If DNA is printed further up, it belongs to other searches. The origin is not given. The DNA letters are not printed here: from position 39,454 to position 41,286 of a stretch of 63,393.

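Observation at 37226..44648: PHO-box-preceded operon: PstS paralogue, giant beta-propeller surface protein and a divergent FtsH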

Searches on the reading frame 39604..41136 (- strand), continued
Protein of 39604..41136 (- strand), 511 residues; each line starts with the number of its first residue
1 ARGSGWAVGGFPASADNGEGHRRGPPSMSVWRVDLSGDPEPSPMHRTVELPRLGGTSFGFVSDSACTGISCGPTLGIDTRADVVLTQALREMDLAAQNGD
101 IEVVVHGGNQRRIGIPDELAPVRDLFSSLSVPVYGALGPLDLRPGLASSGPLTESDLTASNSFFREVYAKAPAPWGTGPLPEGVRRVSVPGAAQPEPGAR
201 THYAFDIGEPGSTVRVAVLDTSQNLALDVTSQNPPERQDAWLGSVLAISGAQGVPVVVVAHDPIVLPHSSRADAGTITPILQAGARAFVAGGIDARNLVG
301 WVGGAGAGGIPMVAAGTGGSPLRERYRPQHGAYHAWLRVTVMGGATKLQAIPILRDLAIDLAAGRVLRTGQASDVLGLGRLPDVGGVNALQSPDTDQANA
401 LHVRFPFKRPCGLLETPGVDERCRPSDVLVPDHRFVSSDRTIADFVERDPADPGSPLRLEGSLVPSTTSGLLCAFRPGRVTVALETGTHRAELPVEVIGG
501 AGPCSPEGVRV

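Call 75: fold_search(model_id=the predicted structure, library=pdb)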
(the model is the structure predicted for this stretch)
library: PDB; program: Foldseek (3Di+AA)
matches with E <= 10: 1190; with E <= 0.001: 39
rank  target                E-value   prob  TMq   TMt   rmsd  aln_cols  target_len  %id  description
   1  5ebe_A                9.4e-09  1.00  0.40  0.47   6.6       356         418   14  Structure of human sphingomyelinase phosphodiesterase like 3A (SMPDL3A) with 5' CMP (released 2016-01-20)
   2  1war                  1.5e-08  1.00  0.37  0.58   6.7       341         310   15  Recombinant Human Purple Acid Phosphatase expressed in Pichia Pastoris (released 2005-07-06)
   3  5ebe_B                1.9e-08  1.00  0.37  0.45   6.9       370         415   13  Structure of human sphingomyelinase phosphodiesterase like 3A (SMPDL3A) with 5' CMP (released 2016-01-20)
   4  2xmo_B                2.0e-08  1.00  0.36  0.44   7.6       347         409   13  The crystal structure of Lmo2642 (released 2011-02-23)
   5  5ebb_A                2.1e-08  1.00  0.38  0.46   7.4       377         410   15  Structure of human sphingomyelinase phosphodiesterase like 3A (SMPDL3A) with Zn2+ (released 2016-01-20)
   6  5uq6                  3.3e-08  1.00  0.36  0.57   6.9       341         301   18  PIG PURPLE ACID PHOSPHATASE COMPLEXED WITH PHOSPHATE IN TWO COORDINATION MODES ALONG WITH A BRIDGING HYDROXIDE ION (released 2017-05-24)
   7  5fc7_A                3.9e-08  1.00  0.39  0.45   8.1       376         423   14  Murine SMPDL3A in complex with sulfate (tetragonal) (released 2016-01-27)
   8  1ute_A                4.1e-08  1.00  0.36  0.57   6.8       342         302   16  PIG PURPLE ACID PHOSPHATASE COMPLEXED WITH PHOSPHATE (released 1999-10-01)
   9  5kar_A                4.9e-08  1.00  0.36  0.43   8.3       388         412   13  Murine acid sphingomyelinase-like phosphodiesterase 3b (SMPDL3B) (released 2016-10-05)
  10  8w6r_A                5.8e-08  1.00  0.38  0.46   7.5       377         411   14  murine SMPDL3A bound to sulfate (released 2023-12-20)
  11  5fc1_A                5.8e-08  1.00  0.39  0.45   9.2       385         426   14  Murine SMPDL3A in complex with sulfate (released 2016-01-27)
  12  2dxl_A                8.2e-08  1.00  0.37  0.66   4.9       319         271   13  Glycerophosphodiesterase from Enterobacter aerogenes (released 2007-05-22)
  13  8w6p_A                1.1e-07  1.00  0.39  0.47   6.5       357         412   14  Crystal structure of dimeric murine SMPDL3A (released 2023-12-20)
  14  7ov2_A                1.2e-07  1.00  0.36  0.57   7.3       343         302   16  Crystal structure of pig purple acid phosphatase in complex with L-glutamine, (poly)ethylene glycol fragments and glyc (released 2022-01-12)
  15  9k2e_B                1.7e-07  1.00  0.37  0.45   7.7       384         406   14  Crystal structure of mSMPDL3B-dimer (released 2025-10-22)
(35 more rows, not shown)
